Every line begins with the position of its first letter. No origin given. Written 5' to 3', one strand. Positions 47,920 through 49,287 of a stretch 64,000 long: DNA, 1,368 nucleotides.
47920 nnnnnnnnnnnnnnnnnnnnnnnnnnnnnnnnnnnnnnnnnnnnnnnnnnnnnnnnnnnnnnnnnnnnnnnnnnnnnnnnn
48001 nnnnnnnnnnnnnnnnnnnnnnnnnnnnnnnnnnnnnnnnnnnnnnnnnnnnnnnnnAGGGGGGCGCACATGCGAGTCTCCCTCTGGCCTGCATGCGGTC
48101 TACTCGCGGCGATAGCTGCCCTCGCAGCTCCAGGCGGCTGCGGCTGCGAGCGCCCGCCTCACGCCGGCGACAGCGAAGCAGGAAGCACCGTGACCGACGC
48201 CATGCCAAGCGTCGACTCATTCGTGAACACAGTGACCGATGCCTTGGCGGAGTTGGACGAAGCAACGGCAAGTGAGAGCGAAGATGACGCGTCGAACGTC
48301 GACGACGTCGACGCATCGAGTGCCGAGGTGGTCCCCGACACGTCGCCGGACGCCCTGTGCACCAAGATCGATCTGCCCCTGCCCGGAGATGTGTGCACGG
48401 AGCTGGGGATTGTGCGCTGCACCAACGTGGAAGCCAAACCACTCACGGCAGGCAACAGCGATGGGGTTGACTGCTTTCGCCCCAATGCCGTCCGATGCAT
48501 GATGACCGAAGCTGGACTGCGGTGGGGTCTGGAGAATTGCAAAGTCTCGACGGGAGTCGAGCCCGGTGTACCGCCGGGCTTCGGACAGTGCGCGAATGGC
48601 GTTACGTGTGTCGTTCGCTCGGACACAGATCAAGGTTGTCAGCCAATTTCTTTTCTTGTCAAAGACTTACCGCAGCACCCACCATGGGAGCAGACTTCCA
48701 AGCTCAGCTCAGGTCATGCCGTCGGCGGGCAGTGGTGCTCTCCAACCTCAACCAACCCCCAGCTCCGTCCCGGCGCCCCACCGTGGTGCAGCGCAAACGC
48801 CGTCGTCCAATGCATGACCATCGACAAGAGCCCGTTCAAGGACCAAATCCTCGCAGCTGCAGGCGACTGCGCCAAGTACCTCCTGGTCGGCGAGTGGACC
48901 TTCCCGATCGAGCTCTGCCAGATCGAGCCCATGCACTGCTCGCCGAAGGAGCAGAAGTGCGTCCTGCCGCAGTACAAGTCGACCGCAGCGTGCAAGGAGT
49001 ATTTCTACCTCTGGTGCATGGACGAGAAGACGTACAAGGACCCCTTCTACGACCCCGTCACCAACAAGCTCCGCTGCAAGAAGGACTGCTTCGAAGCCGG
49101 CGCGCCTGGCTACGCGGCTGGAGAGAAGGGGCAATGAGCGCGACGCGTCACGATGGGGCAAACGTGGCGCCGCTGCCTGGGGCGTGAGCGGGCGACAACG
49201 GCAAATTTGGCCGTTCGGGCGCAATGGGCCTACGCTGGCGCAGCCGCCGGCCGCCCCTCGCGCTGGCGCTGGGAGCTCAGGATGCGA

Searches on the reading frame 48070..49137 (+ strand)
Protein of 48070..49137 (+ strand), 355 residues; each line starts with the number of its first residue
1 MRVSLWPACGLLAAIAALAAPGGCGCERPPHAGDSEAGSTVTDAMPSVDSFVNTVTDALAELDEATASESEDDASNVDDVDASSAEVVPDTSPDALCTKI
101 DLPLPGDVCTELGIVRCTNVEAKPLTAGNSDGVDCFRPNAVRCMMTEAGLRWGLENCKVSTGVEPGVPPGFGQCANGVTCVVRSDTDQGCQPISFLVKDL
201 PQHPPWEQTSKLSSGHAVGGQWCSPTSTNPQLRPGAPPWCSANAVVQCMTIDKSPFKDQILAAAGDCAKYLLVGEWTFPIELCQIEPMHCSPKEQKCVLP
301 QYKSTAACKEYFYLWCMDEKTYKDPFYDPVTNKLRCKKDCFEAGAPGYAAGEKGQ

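Call 7: search_protein_families(library=pfam, proteins=[window:48070-49137:+], max_evalue=0.01)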
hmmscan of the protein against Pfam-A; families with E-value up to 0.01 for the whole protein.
window:48070-49137:+ (355 aa): 0 families

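Call 42: search_protein_families(library=ncbifam, proteins=[window:48070-49137:+], max_evalue=0.1)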
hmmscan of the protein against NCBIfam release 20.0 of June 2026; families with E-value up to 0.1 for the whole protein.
window:48070-49137:+ (355 aa): 0 families
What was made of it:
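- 48070..49137 (+): Gene 2: conserved Cys-rich lipoprotein-like partner, 12 nt after the gene 1 stop; a likely operon mate. No Pfam or NCBIfam hit (calls 7, 42).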
